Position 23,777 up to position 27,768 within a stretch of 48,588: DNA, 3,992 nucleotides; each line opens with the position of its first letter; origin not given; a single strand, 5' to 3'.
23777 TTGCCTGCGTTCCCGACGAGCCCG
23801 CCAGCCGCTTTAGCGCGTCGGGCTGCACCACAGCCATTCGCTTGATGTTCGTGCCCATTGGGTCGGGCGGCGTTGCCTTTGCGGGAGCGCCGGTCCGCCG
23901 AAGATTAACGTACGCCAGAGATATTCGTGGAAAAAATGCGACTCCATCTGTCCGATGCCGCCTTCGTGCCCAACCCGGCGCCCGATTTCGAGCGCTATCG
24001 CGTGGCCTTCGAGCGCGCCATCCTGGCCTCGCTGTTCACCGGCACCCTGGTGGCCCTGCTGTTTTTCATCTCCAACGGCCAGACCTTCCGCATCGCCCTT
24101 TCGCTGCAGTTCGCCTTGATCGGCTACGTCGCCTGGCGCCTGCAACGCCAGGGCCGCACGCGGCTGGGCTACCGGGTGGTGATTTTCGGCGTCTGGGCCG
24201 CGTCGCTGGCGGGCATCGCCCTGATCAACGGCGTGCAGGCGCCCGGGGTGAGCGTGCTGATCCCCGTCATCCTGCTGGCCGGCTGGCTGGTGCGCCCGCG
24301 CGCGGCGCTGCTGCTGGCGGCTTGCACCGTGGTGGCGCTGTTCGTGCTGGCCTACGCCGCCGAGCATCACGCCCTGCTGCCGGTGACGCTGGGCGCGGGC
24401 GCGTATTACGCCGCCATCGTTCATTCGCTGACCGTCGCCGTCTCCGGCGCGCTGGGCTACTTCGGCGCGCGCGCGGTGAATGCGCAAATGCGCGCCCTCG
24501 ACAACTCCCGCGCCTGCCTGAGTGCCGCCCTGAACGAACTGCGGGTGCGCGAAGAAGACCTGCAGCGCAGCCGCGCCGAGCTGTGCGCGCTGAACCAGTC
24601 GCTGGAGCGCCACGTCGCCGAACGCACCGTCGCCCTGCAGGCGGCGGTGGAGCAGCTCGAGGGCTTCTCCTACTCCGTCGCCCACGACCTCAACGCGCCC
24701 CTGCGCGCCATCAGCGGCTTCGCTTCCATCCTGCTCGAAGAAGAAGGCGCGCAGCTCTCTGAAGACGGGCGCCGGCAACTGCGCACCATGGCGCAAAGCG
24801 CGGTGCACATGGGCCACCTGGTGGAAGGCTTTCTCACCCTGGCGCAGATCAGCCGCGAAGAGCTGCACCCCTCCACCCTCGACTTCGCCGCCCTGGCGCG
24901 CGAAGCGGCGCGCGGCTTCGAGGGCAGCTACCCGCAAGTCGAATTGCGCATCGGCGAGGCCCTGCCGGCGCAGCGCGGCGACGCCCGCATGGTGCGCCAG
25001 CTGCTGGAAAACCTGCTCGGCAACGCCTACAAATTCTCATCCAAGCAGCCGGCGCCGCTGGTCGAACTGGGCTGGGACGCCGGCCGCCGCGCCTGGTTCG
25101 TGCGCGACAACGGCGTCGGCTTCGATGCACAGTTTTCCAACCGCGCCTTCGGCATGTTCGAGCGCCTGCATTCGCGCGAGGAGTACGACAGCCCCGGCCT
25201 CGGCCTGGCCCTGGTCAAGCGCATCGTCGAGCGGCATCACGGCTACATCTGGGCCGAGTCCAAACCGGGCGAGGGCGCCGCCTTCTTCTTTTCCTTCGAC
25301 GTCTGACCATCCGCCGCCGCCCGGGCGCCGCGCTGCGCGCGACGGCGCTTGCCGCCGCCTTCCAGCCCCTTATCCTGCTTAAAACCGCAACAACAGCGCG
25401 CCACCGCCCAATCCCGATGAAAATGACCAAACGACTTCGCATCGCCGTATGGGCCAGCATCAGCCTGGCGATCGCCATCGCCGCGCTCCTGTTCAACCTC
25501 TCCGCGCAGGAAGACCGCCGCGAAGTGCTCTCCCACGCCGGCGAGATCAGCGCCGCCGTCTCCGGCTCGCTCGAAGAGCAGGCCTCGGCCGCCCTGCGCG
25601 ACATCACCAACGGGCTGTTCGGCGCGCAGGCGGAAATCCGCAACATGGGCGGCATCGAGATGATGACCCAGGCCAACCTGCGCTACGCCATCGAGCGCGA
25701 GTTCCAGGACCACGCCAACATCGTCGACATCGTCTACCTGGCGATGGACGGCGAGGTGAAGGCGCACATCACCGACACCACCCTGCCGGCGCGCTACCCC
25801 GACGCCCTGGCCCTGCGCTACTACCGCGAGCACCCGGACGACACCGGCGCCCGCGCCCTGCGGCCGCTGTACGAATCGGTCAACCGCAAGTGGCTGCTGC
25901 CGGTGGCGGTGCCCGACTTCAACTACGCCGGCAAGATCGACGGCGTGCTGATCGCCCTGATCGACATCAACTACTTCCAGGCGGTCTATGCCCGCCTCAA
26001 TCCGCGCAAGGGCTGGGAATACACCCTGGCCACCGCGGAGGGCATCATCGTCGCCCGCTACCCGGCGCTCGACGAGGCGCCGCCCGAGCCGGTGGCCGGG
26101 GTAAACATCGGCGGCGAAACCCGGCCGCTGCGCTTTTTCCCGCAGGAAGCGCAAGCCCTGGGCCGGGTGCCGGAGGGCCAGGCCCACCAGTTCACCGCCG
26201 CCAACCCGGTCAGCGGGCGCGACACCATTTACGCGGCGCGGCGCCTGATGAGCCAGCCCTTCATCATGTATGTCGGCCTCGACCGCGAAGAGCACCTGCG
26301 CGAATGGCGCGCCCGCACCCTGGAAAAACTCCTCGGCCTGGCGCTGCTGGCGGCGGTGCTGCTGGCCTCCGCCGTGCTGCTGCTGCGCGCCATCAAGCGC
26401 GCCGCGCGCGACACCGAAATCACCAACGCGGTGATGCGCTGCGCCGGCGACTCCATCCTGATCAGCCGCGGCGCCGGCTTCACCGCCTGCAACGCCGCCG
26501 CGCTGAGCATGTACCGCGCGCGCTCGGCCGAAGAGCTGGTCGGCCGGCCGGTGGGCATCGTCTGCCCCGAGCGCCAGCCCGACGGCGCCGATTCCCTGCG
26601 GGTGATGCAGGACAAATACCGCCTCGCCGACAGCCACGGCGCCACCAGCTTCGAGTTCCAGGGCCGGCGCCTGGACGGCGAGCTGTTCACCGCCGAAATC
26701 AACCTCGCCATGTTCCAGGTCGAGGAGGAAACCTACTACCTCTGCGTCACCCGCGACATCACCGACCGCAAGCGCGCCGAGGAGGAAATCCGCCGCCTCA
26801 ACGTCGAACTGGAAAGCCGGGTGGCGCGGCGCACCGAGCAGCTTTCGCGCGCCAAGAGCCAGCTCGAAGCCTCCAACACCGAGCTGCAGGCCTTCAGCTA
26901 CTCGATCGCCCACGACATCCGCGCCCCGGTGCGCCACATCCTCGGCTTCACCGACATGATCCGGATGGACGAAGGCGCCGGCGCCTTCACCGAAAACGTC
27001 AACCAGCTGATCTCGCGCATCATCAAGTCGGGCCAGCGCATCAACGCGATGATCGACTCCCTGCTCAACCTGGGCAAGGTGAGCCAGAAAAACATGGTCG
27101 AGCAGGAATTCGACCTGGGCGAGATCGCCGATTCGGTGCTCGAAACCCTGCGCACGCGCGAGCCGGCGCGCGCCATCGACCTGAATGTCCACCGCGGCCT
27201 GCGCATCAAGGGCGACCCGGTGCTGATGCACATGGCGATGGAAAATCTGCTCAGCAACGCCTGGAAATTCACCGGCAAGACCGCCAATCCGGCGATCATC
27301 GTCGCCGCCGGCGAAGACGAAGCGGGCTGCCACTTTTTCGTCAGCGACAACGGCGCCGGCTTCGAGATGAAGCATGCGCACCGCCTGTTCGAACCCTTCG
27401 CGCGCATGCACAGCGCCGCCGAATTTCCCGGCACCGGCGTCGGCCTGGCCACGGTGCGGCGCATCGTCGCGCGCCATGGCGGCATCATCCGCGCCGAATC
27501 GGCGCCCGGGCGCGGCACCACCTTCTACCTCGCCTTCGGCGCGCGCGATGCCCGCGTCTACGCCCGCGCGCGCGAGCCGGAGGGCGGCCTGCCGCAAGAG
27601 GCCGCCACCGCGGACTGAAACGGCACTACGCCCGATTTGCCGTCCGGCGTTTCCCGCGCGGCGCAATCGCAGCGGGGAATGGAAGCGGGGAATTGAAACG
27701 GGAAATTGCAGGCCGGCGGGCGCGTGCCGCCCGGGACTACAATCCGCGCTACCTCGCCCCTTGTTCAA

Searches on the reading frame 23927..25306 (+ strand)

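Call 50: search_protein_families(library=pfam, proteins=[window:23927-25306:+], max_evalue=0.00001)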
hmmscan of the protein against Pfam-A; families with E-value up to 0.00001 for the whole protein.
window:23927-25306:+ (459 aa): 2 families
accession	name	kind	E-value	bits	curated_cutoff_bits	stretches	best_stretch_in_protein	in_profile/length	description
PF02518.31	HATPase_c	-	2.1e-19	70.4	26.4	1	351-458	1-108/111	Histidine kinase-, DNA gyrase B-, and HSP90-like ATPase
PF00512.31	HisKA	-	2e-12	47.4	26.9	1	245-309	3-64/66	His Kinase A (phospho-acceptor) domain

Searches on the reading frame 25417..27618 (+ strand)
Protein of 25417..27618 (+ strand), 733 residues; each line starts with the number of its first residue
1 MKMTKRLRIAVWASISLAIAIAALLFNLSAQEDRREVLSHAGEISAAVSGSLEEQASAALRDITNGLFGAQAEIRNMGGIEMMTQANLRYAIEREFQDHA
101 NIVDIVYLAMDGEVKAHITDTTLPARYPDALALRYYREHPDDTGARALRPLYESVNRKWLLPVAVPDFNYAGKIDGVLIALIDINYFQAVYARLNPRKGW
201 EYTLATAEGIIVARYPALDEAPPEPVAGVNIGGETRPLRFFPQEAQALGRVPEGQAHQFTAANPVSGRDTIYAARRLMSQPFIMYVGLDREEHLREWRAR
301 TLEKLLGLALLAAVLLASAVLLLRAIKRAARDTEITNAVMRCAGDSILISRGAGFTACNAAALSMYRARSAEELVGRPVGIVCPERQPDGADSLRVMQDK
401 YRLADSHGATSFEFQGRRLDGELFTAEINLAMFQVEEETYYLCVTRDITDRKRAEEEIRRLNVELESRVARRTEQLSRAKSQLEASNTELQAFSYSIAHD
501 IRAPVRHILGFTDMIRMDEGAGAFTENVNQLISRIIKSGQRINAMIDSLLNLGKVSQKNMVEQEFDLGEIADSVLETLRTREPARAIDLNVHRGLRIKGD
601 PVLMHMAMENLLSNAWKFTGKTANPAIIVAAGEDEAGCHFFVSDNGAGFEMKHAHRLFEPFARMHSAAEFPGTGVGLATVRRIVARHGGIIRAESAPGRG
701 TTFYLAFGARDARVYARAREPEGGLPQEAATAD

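Call 50: search_protein_families(library=pfam, proteins=[window:25417-27618:+], max_evalue=0.00001)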
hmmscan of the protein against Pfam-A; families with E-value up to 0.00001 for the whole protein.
window:25417-27618:+ (733 aa): 4 families
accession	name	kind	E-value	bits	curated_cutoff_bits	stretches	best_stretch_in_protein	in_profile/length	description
PF02518.31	HATPase_c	-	2.3e-21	76.8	26.4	1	599-706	1-106/111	Histidine kinase-, DNA gyrase B-, and HSP90-like ATPase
PF00512.31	HisKA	-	3.4e-10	40.3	26.9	1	491-555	3-63/66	His Kinase A (phospho-acceptor) domain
PF02743.24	dCache_1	-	5.8e-08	33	45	1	83-213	57-181/240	Cache domain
PF13426.13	PAS_9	-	1.7e-07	31.9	27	1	345-450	2-103/103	PAS domain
